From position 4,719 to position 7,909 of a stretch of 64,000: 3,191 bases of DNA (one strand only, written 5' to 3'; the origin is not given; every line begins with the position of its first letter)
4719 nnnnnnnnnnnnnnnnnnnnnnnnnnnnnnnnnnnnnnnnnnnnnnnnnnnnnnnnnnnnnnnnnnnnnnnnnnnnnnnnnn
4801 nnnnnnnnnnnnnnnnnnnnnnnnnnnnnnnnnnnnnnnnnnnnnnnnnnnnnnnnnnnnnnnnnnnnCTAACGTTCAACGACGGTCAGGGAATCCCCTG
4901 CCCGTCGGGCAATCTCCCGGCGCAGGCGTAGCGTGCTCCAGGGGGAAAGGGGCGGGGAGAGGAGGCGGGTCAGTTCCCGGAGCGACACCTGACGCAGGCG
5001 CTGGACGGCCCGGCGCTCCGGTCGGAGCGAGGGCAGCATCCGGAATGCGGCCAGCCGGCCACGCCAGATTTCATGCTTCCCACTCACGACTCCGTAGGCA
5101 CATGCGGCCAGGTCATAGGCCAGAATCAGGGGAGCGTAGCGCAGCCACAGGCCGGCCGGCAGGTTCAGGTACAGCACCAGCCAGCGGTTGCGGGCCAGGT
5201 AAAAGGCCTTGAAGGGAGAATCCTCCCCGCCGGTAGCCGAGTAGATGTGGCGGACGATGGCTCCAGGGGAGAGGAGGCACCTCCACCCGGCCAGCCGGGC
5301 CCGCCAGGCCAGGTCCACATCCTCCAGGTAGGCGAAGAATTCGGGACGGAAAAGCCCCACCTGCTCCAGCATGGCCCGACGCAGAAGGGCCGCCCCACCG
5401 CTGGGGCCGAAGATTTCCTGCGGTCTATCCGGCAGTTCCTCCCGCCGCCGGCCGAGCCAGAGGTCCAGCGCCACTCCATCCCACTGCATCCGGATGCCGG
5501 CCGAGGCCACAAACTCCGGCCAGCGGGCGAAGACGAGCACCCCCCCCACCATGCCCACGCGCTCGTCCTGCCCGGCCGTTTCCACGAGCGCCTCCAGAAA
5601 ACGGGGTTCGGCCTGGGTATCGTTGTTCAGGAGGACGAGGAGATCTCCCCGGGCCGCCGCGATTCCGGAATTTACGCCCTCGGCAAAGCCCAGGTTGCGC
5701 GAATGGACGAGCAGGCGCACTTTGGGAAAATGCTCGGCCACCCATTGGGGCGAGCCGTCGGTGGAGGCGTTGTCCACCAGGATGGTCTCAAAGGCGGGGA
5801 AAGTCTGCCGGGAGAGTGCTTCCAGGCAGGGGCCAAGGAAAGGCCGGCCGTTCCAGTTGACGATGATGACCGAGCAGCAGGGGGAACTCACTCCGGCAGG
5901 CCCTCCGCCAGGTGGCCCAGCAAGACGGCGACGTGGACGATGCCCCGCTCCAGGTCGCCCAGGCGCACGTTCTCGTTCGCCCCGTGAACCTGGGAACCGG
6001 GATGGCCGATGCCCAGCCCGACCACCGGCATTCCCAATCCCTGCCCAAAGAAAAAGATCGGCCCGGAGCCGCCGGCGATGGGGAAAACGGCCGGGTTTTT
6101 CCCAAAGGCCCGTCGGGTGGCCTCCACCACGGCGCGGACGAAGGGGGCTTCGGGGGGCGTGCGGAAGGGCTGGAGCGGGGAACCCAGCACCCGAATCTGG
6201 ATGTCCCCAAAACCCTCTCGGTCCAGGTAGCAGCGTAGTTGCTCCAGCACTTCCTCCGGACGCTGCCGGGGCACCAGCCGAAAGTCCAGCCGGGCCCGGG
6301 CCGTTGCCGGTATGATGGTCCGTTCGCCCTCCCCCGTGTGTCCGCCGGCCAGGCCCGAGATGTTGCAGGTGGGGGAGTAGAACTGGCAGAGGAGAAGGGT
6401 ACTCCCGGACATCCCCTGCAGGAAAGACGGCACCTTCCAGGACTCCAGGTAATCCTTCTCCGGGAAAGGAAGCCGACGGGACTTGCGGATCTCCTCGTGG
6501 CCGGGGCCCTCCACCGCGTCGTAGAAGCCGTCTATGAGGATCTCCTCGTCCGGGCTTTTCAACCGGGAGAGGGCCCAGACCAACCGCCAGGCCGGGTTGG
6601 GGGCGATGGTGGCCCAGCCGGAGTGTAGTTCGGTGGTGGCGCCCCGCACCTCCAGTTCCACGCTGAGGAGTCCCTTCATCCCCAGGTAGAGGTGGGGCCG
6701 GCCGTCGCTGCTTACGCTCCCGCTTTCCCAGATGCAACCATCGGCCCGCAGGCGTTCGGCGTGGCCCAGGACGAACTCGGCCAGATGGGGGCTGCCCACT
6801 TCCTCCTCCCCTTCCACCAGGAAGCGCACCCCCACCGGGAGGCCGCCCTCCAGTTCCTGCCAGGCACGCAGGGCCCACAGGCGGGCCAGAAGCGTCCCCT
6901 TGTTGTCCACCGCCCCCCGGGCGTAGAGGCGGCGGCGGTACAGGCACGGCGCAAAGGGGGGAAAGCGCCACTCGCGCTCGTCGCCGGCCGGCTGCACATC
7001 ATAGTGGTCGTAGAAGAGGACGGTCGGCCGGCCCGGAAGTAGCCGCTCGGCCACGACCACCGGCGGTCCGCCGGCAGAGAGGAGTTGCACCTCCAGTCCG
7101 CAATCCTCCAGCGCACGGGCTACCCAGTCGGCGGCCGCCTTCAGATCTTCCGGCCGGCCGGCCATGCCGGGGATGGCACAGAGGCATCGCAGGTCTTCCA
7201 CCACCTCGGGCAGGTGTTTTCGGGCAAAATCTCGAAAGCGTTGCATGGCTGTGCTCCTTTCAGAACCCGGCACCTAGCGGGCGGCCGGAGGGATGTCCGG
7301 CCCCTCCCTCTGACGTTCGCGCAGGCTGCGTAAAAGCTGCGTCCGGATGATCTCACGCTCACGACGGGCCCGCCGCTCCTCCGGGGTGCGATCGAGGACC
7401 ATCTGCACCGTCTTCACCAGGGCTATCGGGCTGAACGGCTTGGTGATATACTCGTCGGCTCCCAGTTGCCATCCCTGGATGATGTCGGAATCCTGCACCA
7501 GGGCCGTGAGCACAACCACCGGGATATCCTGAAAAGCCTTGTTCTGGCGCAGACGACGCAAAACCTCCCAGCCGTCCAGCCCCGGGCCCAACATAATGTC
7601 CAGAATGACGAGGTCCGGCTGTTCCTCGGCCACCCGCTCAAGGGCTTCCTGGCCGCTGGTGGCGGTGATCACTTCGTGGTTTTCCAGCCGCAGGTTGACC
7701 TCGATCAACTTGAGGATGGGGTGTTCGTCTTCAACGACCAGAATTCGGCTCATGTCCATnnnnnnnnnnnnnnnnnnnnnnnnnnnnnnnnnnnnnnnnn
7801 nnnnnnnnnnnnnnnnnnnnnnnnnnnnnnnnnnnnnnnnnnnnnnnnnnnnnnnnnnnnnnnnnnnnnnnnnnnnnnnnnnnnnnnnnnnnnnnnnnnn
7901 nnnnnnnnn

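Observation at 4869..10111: Five-gene operon mixing a sugar kinase, two response regulators (one REC-GGDDF-REC), an M20 peptidase and a GT2, with no histidine kinase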

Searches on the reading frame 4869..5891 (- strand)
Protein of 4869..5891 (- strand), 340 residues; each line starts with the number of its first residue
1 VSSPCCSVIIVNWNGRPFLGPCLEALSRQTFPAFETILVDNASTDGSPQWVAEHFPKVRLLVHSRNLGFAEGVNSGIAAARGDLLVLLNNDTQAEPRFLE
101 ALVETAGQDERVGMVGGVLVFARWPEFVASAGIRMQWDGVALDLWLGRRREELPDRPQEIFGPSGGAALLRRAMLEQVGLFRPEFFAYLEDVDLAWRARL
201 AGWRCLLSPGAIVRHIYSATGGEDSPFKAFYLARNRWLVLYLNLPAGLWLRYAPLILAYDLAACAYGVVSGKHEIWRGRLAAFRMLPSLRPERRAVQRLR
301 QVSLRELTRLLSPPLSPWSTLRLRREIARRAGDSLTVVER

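Call 5: search_protein_families(library=pfam, proteins=[window:4869-5891:-], max_evalue=0.01)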
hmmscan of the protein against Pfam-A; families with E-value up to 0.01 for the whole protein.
window:4869-5891:- (340 aa): 4 families
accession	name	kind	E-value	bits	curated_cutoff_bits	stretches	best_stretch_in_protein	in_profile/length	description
PF00535.33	Glycos_transf_2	-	3.6e-29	102.3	23.3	1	7-178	1-167/168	Glycosyl transferase family 2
PF13641.12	Glyco_tranf_2_3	-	1.2e-25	91.3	27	1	5-237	2-227/230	Glycosyltransferase like family 2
PF13632.12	Glyco_trans_2_3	-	1.2e-11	45.3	27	1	86-257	3-159/198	Glycosyl transferase family group 2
PF13506.12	Glyco_transf_21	-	2.4e-06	27.5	21.7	1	74-218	23-157/174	Glycosyl transferase family 21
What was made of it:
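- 4869..5891 (-): GT2 glycosyltransferase (340 aa). Its GTG start overlaps the M20 stop (GTGA). Its stop overlaps the stop of the convergent flippase-like gene. Pfam Glycos_transf_2 102 bits (call 5).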

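Call 6: search_protein_families(library=ncbifam, proteins=[window:4869-5891:-], max_evalue=0.001)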
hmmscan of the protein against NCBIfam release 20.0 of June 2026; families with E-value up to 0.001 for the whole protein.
window:4869-5891:- (340 aa): 20 families
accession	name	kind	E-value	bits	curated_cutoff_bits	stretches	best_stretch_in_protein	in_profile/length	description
TIGR03965.1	mycofact_glyco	equivalog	1.3e-20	73.7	280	1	7-215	77-280/467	mycofactocin biosynthesis glycosyltransferase MftF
NF041875.1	EPS_EpsD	equivalog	1.8e-17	63.8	370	1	7-215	2-206/325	exopolysaccharide biosynthesis glycosyltransferase EpsD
TIGR03937.1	PgaC_IcaA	equivalog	6.2e-16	58.3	422.3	2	4-117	45-161/407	poly-beta-1,6-N-acetyl-D-glucosamine synthase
NF007482.0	PRK10073.1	equivalog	1e-15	57.6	423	1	3-110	5-114/334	glycosyltransferase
TIGR04283.1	glyco_like_mftF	equivalog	1.8e-14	53.9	182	1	7-205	2-175/221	TIGR04283 family arsenosugar biosynthesis glycosyltransferase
TIGR01556.1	rhamnosyltran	subfamily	1.4e-08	34.2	200.55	1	35-241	23-237/281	rhamnosyltransferase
NF038299.1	EPS_HpsN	equivalog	1.6e-08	33.9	425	1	5-222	2-227/317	hormogonium polysaccharide biosynthesis glycosyltransferase HpsN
NF047683.1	TeichurnBiosyTuaG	equivalog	4.2e-08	33.1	400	1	3-101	5-106/252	teichuronic acid biosynthesis protein TuaG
NF053739.1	GlytfEpsEBac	equivalog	2.5e-07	29.9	450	1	4-121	1-123/265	glycosyltransferase EpsE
NF045692.1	OglycostaseCruG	equivalog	4.1e-07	29.3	600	1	7-212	44-252/386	2'-O-glycosyltransferase CruG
NF047588.1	GlcsyltransPgfSStrep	equivalog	7.8e-07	28.6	500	1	25-105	26-109/308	glycosyltransferase PgfS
NF041394.1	GtaseAglG_Halo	equivalog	1.1e-06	28.1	440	1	22-120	21-120/304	glucosyl-dolichyl phosphate glucuronosyltransferase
NF038302.1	EPS_HpsE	equivalog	2.5e-06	26.7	300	1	7-118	4-123/307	hormogonium polysaccharide biosynthesis glycosyltransferase HpsE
NF050113.1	gal_furan_GlfT1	equivalog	1.8e-05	24.2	330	1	9-195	4-186/290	galactofuranosyltransferase GlfT1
NF007986.1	PRK10714.1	equivalog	2.4e-05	23.5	529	1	28-111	33-120/316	undecaprenyl-phosphate 4-deoxy-4-formamido-L-arabinose transferase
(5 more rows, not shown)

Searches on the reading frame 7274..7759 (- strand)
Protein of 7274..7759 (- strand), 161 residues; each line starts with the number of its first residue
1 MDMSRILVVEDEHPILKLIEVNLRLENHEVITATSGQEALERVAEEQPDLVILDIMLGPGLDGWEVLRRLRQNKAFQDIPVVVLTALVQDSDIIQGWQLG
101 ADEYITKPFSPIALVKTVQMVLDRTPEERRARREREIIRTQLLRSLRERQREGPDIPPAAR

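Call 5: search_protein_families(library=pfam, proteins=[window:7274-7759:-], max_evalue=0.01)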
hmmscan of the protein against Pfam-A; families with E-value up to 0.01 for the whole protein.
window:7274-7759:- (161 aa): 2 families
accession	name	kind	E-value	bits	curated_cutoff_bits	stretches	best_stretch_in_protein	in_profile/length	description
PF00072.30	Response_reg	-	2.4e-27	95.7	30.2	1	6-118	1-110/111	Response regulator receiver domain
PF20274.4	cREC_REC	-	0.0021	19.1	27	1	7-83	3-71/88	Cyclic-phosphate processing Receiver domain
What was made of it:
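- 7274..7759 (-): Single-domain response regulator (159-161 aa) with an intact pocket (E10/D11, D54, T85, K107) and an Arg/Glu-rich C-terminal tail. It overlaps the upstream gene by 23-29 nt. Pfam REC 95.7 bits (call 5).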

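Call 6: search_protein_families(library=ncbifam, proteins=[window:7274-7759:-], max_evalue=0.001)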
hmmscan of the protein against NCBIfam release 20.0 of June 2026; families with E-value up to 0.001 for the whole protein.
window:7274-7759:- (161 aa): 101 families (the best 25 are shown)
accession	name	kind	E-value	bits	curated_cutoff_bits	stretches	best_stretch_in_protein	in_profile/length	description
TIGR02154.1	PhoB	equivalog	6.1e-36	123.8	296.2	1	4-130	3-128/226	phosphate regulon transcriptional regulator PhoB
NF045944.1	ResRegRpaBCyano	equivalog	2.2e-33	115.5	330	1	7-143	1-136/229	response regulator transcription factor RpaB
NF007135.0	PRK09581.1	equivalog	7.6e-33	114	474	1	3-120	2-118/457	PleD family two-component system response regulator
NF040534.1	resp_reg_YycF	equivalog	1.9e-32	112.4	340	1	5-136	2-129/231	response regulator YycF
NF033117.2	vanR_ACDEGLN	exception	1.9e-31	109.4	350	1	6-132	1-123/226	VanR-ABDEGLN family response regulator transcription factor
NF012227.0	AdeR_RR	equivalog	3.3e-30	105.3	340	1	5-137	13-141/239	efflux system response regulator transcription factor AdeR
NF053854.1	RespRegPhoBBctds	equivalog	6.5e-30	104.2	270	1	6-140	1-135/225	two-component system response regulator PhoB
NF040689.1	MtrAB_MtrA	equivalog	2e-28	99.2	300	1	6-130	1-121/219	MtrAB system response regulator MtrA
NF033120.0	vanR_FM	exception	2.6e-28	99.2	460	1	4-126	4-122/231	vancomycin resistance response regulator transcription factor, VanR-F/VanR-M family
NF008296.0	PRK11083.1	equivalog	1.5e-27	96.5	273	1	1-133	1-129/228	two-component system response regulator CreB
NF041733.1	resp_reg_CseB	equivalog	2.6e-25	89.1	350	1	5-134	2-127/228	two-component system response regulator CseB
NF007982.1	PRK10710.1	equivalog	1.3e-24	87.1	380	1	3-134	7-134/235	envelope stress response regulator BaeR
NF007005.1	PRK09468.1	equivalog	1.5e-24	86.8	331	1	3-129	3-126/237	osmolarity response regulator transcription factor OmpR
NF007546.0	PRK10161.1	equivalog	5.4e-24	85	471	1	4-125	3-123/229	phosphate response regulator transcription factor PhoB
NF045991.1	RespRegCtrARhodob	equivalog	2.3e-23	83.1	350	1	5-125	2-119/224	response regulator transcription factor CtrA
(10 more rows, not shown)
